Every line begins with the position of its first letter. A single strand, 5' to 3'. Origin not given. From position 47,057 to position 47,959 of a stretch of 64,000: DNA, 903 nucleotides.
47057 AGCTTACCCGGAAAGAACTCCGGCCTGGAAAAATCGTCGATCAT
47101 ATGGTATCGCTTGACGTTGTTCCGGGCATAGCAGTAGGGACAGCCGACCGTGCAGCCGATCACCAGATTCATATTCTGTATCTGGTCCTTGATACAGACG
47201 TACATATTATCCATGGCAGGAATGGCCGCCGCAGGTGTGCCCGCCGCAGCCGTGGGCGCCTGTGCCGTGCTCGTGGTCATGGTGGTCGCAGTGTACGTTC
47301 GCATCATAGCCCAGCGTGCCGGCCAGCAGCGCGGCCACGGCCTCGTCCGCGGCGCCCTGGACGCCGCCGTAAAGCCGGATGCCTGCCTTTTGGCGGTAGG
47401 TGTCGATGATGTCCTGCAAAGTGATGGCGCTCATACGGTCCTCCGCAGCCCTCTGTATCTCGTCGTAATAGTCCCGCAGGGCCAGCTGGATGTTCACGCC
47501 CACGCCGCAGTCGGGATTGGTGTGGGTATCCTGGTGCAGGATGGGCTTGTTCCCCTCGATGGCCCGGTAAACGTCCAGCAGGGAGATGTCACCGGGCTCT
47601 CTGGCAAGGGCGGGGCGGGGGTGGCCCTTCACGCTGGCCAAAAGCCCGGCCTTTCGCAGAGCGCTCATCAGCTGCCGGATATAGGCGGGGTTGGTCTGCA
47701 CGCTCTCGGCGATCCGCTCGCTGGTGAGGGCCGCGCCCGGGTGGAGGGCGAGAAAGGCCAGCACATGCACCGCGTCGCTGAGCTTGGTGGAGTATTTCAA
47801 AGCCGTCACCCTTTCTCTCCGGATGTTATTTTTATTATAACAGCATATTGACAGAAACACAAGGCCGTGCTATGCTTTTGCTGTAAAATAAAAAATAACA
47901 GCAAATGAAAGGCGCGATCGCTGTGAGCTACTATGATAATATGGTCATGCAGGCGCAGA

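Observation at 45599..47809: Metal-tailed Rrf2 regulator heading an overlapping pair of radical SAM enzymes of unknown function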

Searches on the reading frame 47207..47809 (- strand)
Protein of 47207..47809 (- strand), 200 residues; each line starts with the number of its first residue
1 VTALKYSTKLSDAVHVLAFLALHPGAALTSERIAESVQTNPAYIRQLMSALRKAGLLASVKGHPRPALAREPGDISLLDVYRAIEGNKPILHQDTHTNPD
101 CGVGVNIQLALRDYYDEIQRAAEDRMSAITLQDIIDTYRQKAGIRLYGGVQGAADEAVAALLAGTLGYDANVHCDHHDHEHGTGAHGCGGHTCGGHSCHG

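Call 4: search_protein_families(library=ncbifam, proteins=[window:47207-47809:-], max_evalue=0.01)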
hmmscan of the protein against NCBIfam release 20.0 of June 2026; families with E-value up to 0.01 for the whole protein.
window:47207-47809:- (200 aa): 7 families
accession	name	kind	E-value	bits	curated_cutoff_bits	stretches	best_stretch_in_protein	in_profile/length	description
TIGR00738.1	rrf2_super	superfamily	4.1e-19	68.8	73.3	1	5-135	2-131/132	Rrf2 family transcriptional regulator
NF041852.1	trans_reg_HypR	equivalog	2.8e-12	46.8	180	1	13-137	8-135/139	redox-sensitive transcriptional regulator HypR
NF047409.1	Cys_reg_CymR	equivalog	1.2e-09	38.4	195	1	5-140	2-129/139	cysteine metabolism transcriptional regulator CymR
TIGR02944.1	suf_reg_Xantho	equivalog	1.2e-07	32.2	110.65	1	8-134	5-130/130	SUF system Fe-S cluster assembly regulator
TIGR02010.1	IscR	equivalog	1.6e-05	24.8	207.55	1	20-137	17-132/135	Fe-S cluster assembly transcriptional regulator IscR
NF008886.0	PRK11920.1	equivalog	9.2e-05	22.2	193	1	11-103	8-101/153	iron-responsive transcriptional regulator RirA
NF008110.0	PRK10857.1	equivalog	0.00087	19.1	275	1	32-86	30-85/164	Fe-S cluster assembly transcriptional regulator IscR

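Call 5: search_protein_families(library=pfam, proteins=[window:47207-47809:-], max_evalue=0.01)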
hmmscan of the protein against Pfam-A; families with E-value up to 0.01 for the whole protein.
window:47207-47809:- (200 aa): 3 families
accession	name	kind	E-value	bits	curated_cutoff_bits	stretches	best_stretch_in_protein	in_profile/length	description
PF02082.26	Rrf2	-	7.8e-34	117.1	30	1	7-136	2-131/132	Iron-dependent Transcriptional regulator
PF03444.21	HrcA_DNA-bdg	-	4.6e-05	23.4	21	1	25-62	21-58/79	Winged helix-turn-helix transcription repressor, HrcA DNA-binding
PF08100.18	Dimerisation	-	0.00064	19.9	25.6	1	15-61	27-74/93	O-methyltransferase dimerisation domain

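Call 7: search_protein_families(library=padloc, proteins=[window:47207-47809:-], max_evalue=0.01)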
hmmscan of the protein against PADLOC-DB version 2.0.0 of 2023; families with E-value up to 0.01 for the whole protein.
window:47207-47809:- (200 aa): 2 families
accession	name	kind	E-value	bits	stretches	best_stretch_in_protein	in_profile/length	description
PDLC01434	CasR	-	0.0047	14.8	1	12-67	129-180/191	"CAS-I,CAS-II,CAS-III,CAS-IV,CAS-V,CAS-VI; associated_signaling"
PDLC04368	PDC-M05A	-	0.0076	14.1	0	15-59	17-61/201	-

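Call 8: search_protein_families(library=phrogs, proteins=[window:47207-47809:-], max_evalue=0.001)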
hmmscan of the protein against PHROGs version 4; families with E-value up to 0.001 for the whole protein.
window:47207-47809:- (200 aa): 0 families

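Call 44: find_encoding_contigs(protein=P0121, flank=10000, max_places=6)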
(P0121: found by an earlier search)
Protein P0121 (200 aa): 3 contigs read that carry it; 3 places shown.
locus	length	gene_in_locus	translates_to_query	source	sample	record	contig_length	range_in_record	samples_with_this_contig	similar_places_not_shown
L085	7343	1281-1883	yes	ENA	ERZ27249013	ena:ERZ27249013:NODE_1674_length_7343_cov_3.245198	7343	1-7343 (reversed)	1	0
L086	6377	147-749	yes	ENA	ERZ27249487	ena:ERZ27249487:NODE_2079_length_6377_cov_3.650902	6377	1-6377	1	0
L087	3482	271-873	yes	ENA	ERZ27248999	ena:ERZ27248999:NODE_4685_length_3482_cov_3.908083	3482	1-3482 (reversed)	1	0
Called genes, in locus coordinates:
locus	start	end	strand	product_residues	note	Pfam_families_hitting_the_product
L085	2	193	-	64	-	?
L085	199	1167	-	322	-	-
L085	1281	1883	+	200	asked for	PF02082:Rrf2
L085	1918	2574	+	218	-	PF07505:DUF5131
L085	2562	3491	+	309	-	PF04055:Radical_SAM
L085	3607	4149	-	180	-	PF08534:Redoxin, PF00578:AhpC-TSA, PF00085:Thioredoxin, PF13905:Thioredoxin_8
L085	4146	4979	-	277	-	PF12838:Fer4_7 (faint), PF13187:Fer4_9 (faint), PF25160:LdpA_Fe-S-bd (faint), PF00037:Fer4 (faint), PF12801:Fer4_5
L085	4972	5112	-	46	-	-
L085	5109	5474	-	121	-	PF01638:HxlR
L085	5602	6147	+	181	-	PF02525:Flavodoxin_2, PF03358:FMN_red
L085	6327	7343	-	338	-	?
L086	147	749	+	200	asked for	PF02082:Rrf2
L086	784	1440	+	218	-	PF07505:DUF5131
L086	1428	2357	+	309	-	PF04055:Radical_SAM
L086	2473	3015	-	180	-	PF08534:Redoxin, PF00578:AhpC-TSA, PF00085:Thioredoxin, PF13905:Thioredoxin_8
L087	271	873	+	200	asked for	PF02082:Rrf2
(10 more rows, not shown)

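Call 51: find_encoding_contigs(protein=P0136, flank=10000, max_places=4)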
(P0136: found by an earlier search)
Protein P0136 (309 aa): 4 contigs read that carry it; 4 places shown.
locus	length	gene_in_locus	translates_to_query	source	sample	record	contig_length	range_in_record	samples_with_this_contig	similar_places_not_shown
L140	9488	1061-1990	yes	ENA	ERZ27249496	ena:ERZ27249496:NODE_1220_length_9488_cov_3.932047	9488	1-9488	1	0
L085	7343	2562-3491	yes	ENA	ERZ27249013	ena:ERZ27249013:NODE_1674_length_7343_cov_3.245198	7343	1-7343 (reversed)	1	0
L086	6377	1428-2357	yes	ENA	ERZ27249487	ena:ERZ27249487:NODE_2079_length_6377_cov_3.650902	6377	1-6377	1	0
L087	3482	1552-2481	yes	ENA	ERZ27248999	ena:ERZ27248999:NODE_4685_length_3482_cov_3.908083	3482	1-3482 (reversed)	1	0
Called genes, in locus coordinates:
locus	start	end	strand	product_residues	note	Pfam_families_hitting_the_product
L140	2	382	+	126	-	?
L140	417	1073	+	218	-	PF07505:DUF5131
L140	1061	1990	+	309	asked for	PF04055:Radical_SAM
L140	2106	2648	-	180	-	PF08534:Redoxin, PF00578:AhpC-TSA, PF00085:Thioredoxin, PF13905:Thioredoxin_8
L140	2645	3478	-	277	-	PF12838:Fer4_7 (faint), PF13187:Fer4_9 (faint), PF25160:LdpA_Fe-S-bd (faint), PF00037:Fer4 (faint), PF12801:Fer4_5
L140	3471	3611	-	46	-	-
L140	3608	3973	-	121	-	PF01638:HxlR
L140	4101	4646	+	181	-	PF02525:Flavodoxin_2, PF03358:FMN_red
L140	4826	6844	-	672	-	PF00122:E1-E2_ATPase, PF00702:Hydrolase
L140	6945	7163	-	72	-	PF00403:HMA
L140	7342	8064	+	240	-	PF01022:HTH_5, PF13412:HTH_24 (faint), PF12833:HTH_18, PF00165:HTH_AraC (weak)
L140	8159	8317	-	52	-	-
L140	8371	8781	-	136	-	-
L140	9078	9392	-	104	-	PF05336:rhaM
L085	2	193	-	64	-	?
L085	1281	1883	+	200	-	PF02082:Rrf2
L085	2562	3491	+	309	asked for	PF04055:Radical_SAM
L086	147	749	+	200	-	PF02082:Rrf2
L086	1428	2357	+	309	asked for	PF04055:Radical_SAM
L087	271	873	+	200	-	PF02082:Rrf2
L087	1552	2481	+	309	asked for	PF04055:Radical_SAM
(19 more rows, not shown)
